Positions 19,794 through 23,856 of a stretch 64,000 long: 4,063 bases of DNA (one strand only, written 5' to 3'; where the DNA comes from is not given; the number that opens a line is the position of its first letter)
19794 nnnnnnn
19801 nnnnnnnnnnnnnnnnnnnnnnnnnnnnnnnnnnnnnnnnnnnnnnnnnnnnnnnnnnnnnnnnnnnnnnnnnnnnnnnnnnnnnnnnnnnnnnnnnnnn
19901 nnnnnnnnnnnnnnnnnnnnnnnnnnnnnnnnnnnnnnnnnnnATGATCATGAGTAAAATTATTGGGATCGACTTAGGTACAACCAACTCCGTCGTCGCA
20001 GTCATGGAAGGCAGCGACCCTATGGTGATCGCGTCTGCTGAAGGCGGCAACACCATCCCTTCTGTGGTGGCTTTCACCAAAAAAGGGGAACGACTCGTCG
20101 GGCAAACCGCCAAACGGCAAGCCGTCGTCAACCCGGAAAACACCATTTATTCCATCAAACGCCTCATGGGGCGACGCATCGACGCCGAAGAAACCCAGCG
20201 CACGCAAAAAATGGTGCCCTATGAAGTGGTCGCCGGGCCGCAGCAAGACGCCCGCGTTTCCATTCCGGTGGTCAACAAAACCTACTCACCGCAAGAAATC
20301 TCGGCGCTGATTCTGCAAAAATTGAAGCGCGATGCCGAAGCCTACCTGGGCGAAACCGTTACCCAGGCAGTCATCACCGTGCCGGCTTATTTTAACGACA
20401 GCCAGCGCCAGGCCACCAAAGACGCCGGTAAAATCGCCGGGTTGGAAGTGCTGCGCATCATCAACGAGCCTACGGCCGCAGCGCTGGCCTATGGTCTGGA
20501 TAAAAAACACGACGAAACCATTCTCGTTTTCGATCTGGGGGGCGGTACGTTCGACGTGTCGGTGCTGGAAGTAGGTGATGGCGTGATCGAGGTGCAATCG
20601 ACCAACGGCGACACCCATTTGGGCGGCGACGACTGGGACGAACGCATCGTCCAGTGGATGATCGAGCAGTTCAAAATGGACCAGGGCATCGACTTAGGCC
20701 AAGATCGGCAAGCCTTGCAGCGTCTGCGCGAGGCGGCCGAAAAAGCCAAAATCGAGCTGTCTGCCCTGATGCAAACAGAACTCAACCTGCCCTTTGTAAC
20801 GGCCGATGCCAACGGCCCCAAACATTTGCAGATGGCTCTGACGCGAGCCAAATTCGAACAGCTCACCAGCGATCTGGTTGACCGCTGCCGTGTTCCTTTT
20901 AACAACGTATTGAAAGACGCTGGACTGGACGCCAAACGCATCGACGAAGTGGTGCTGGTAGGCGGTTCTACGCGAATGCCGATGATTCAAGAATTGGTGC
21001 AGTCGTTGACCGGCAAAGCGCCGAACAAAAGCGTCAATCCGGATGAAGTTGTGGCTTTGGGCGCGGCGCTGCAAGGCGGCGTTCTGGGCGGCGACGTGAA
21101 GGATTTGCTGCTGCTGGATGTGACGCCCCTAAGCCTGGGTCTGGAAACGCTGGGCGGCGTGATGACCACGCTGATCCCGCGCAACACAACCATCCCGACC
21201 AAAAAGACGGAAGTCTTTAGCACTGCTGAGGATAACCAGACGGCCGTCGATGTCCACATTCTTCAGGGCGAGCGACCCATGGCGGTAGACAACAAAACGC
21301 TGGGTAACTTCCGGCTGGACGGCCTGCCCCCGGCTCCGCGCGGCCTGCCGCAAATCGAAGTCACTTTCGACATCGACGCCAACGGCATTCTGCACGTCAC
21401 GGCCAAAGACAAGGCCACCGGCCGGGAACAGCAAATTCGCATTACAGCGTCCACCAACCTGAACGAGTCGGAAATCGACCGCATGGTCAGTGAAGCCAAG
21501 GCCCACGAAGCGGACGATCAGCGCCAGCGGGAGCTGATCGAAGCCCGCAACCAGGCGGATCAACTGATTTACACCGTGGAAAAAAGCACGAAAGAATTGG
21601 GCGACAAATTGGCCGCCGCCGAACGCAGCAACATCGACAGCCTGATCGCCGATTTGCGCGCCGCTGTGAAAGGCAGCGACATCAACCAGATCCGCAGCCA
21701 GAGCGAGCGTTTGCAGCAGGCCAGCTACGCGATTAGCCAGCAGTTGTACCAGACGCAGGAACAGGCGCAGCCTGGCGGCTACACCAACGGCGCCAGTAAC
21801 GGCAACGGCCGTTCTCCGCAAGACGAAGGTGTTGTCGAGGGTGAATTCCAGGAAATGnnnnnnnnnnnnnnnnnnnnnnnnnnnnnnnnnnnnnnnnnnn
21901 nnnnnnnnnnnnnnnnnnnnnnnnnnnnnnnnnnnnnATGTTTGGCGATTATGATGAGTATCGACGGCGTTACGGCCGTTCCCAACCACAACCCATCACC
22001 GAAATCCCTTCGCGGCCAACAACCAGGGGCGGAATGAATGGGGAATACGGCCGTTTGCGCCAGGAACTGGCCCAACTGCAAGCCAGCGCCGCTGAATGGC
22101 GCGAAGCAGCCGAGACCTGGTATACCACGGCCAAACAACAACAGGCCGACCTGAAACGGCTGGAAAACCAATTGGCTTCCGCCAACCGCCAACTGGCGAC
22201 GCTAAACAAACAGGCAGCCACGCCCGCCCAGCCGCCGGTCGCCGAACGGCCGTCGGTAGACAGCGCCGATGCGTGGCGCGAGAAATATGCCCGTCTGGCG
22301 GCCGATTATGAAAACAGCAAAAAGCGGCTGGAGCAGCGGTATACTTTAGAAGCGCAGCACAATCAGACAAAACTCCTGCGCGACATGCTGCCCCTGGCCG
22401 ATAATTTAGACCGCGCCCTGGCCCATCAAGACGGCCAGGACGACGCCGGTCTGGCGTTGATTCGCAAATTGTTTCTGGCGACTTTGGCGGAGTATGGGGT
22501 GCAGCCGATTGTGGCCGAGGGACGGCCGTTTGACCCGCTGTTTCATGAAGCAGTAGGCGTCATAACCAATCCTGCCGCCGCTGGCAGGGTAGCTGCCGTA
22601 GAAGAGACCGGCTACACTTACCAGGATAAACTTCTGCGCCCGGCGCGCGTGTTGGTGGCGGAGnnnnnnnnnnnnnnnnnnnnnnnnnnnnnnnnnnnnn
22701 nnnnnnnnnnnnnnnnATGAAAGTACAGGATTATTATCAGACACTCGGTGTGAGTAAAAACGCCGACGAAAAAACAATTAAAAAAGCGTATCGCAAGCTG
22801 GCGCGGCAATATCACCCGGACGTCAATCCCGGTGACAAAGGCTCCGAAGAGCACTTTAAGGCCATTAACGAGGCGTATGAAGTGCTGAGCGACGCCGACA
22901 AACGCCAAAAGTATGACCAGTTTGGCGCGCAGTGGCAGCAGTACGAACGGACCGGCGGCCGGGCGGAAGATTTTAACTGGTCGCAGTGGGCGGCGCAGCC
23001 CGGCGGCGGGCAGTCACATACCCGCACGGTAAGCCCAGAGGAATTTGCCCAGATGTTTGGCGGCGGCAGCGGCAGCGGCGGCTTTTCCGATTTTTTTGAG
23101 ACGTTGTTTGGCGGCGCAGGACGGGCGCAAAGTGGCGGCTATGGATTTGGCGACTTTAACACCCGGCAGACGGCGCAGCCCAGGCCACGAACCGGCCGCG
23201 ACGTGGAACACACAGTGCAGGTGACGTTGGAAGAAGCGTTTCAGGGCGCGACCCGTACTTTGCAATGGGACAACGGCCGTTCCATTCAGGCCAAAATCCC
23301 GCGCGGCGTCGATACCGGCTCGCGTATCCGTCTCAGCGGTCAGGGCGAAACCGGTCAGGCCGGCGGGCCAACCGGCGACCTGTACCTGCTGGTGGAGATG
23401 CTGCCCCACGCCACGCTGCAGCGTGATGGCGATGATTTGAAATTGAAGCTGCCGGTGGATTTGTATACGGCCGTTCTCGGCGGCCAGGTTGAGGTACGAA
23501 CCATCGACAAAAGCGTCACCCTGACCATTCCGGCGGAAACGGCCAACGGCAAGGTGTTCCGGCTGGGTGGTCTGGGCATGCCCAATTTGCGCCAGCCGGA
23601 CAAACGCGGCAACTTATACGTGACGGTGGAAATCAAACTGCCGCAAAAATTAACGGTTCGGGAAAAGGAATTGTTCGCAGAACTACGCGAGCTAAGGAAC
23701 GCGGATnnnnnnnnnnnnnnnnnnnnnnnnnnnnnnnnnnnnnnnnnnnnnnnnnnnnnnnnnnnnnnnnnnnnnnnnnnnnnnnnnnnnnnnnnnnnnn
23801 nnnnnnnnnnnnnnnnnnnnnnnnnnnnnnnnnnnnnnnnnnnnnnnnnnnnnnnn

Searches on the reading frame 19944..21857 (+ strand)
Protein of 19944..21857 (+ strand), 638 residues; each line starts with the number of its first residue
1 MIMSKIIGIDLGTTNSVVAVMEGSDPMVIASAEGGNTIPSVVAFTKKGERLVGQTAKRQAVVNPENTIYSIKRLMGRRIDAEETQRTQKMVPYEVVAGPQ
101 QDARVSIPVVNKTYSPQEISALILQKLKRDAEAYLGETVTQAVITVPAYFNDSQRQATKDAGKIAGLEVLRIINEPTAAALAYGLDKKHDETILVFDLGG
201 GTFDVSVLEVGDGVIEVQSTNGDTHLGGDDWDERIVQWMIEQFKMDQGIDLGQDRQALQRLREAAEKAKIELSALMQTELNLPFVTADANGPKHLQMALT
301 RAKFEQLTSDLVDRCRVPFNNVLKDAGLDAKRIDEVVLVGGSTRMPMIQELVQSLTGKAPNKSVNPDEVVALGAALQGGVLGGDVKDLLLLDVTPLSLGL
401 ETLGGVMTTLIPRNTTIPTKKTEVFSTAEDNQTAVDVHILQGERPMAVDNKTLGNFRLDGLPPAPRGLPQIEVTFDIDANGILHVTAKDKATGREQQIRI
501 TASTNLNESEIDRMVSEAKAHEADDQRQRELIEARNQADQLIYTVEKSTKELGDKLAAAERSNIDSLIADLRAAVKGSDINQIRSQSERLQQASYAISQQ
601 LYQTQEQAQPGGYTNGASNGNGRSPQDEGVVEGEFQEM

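Call 63: search_protein_families(library=pfam, proteins=[window:19944-21857:+], max_evalue=0.00001)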
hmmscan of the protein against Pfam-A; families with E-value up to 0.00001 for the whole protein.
window:19944-21857:+ (638 aa): 2 families
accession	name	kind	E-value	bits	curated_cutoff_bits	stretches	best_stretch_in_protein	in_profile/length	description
PF00012.26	HSP70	-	1.4e-264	879.4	20.6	1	6-603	1-599/599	Hsp70 protein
PF06723.19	MreB_Mbl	-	6.4e-21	75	27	1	117-375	71-316/327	MreB/Mbl protein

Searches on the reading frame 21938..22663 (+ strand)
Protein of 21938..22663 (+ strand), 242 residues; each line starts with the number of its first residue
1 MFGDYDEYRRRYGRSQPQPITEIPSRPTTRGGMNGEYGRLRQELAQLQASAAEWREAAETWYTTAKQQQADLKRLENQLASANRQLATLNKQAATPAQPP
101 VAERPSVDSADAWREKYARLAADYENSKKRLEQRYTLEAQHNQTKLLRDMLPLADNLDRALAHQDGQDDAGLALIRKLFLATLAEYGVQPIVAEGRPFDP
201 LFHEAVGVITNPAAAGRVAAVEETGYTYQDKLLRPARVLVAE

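Call 63: search_protein_families(library=pfam, proteins=[window:21938-22663:+], max_evalue=0.00001)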
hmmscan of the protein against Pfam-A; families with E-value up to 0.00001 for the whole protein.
window:21938-22663:+ (242 aa): 1 family
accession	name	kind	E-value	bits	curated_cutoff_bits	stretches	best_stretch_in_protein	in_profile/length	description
PF01025.24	GrpE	-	6.3e-33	114.2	25.8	1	76-242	10-165/165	GrpE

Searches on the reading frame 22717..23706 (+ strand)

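Call 63: search_protein_families(library=pfam, proteins=[window:22717-23706:+], max_evalue=0.00001)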
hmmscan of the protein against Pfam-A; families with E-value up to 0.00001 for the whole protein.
window:22717-23706:+ (330 aa): 2 families
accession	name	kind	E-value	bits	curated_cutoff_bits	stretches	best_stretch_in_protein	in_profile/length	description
PF01556.23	DnaJ_C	-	2.2e-45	154.9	26.6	1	163-309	1-152/152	DnaJ C terminal domain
PF00226.36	DnaJ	-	1.4e-28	99.2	27.8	1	5-67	1-63/63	DnaJ domain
